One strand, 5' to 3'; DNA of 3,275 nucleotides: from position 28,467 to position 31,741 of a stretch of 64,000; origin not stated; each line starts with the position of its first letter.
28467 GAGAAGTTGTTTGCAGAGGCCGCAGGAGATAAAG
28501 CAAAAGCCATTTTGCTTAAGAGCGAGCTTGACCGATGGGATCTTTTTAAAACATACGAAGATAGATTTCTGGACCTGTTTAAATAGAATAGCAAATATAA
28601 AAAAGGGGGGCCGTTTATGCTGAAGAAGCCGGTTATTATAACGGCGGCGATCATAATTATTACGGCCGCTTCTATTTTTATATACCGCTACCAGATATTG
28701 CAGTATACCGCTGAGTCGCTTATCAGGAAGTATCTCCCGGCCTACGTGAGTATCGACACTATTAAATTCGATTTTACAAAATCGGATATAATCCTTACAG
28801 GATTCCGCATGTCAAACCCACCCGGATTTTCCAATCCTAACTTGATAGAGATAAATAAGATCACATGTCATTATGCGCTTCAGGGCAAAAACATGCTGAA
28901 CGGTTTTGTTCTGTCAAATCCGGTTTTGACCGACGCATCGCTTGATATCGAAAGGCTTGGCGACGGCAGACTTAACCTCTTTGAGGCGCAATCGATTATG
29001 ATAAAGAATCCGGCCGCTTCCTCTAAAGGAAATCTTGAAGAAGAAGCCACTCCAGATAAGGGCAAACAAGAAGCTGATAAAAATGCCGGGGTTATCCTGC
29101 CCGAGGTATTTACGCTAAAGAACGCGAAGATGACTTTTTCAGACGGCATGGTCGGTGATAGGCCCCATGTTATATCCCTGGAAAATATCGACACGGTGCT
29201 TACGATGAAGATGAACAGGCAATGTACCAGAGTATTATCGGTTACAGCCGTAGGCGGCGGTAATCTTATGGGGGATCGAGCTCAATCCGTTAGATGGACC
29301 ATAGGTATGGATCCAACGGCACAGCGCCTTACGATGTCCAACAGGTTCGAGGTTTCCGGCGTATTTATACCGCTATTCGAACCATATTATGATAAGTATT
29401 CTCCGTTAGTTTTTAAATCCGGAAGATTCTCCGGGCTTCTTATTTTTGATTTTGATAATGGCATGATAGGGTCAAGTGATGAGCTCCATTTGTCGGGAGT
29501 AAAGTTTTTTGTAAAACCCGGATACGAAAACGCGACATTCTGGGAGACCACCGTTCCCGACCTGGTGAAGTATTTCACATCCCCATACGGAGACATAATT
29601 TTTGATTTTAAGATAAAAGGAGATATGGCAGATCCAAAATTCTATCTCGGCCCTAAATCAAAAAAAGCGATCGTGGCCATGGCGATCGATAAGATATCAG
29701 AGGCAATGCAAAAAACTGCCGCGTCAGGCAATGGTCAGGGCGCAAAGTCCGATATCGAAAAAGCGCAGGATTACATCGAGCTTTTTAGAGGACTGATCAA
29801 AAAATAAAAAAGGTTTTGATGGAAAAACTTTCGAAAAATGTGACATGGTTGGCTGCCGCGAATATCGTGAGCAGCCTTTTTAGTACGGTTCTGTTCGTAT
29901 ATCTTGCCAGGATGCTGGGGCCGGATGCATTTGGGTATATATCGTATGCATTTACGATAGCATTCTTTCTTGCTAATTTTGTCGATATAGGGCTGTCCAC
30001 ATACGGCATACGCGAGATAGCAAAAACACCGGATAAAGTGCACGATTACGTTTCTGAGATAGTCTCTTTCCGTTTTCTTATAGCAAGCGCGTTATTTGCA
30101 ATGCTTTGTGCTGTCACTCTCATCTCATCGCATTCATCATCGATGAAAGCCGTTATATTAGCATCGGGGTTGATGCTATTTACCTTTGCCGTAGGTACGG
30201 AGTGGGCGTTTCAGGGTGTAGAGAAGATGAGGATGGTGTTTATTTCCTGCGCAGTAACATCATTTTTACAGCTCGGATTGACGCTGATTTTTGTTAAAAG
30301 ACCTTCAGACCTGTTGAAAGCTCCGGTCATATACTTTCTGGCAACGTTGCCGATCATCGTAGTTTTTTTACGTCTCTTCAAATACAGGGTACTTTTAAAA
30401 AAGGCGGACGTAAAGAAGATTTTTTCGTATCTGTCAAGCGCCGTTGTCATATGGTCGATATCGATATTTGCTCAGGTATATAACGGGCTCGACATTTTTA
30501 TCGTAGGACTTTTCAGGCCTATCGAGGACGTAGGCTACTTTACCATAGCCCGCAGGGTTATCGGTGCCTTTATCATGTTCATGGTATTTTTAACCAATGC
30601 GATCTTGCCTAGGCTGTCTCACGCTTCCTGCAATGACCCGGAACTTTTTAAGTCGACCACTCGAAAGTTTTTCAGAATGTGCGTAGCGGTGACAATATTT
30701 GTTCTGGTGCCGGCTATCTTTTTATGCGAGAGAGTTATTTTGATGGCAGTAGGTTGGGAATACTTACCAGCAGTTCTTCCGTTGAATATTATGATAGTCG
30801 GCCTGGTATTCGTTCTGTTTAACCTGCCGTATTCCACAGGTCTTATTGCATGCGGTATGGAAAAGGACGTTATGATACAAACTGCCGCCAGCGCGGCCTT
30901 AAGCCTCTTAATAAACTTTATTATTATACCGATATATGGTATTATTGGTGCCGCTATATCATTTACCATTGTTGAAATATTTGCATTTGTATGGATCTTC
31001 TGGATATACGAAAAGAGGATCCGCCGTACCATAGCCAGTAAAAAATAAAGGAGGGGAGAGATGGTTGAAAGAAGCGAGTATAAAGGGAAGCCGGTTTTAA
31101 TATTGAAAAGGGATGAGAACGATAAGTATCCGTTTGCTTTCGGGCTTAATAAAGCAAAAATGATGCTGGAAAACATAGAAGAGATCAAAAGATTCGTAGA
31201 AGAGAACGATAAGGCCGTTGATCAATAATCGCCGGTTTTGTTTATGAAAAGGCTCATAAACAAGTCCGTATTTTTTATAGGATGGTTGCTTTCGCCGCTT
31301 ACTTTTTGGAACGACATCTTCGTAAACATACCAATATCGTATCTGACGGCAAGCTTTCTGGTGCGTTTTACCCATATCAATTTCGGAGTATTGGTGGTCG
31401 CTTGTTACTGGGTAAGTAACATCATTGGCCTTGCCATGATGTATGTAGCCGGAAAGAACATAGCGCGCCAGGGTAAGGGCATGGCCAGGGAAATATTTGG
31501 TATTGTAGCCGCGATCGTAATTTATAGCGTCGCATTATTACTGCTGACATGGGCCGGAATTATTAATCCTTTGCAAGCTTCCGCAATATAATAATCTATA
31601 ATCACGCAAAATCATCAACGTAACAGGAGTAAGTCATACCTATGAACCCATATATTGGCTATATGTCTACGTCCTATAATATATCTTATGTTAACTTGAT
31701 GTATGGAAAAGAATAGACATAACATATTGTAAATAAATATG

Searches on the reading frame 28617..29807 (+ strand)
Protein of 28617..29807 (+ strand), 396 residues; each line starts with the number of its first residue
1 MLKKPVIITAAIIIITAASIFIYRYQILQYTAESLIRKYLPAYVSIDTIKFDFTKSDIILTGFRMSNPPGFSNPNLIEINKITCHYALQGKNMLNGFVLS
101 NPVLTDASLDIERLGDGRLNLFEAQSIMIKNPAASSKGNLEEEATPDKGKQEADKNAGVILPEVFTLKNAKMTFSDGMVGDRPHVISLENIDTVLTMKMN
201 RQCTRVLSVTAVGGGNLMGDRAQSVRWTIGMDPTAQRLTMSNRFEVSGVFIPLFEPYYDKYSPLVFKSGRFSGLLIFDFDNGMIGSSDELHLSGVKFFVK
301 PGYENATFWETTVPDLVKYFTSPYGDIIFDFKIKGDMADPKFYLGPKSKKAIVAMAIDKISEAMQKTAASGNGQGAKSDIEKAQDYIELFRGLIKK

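Call 3: search_protein_families(library=pfam, proteins=[window:28617-29807:+], max_evalue=0.01)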
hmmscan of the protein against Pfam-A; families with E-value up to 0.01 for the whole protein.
window:28617-29807:+ (396 aa): 1 family
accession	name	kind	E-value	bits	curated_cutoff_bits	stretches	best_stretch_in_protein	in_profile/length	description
PF05359.17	DUF748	-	2.5e-11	42.8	50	1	2-293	14-273/1037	Domain of Unknown Function (DUF748)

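Call 17: search_protein_families(library=ncbifam, proteins=[window:28617-29807:+], max_evalue=1)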
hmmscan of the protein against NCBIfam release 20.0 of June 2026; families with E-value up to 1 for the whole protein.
window:28617-29807:+ (396 aa): 1 family
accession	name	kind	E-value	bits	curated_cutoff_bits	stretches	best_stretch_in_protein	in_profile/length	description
TIGR03545.1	TIGR03545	subfamily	0.068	11.7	173.35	1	6-120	6-119/556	TIGR03545 family protein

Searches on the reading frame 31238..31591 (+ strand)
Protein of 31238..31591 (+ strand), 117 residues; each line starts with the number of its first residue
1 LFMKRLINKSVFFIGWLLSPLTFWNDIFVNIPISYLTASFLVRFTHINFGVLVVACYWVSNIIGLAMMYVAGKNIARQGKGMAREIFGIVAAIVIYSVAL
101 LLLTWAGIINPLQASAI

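Call 3: search_protein_families(library=pfam, proteins=[window:31238-31591:+], max_evalue=0.01)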
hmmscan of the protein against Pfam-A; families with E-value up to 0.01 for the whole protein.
window:31238-31591:+ (117 aa): 0 families

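Call 17: search_protein_families(library=ncbifam, proteins=[window:31238-31591:+], max_evalue=1)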
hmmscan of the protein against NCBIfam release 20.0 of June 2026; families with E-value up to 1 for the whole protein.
window:31238-31591:+ (117 aa): 1 family
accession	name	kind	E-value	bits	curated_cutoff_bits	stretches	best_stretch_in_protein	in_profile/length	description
TIGR01332.1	cyt_b559_alpha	equivalog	0.052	13.6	93.95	1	52-88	13-47/80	cytochrome b559 subunit alpha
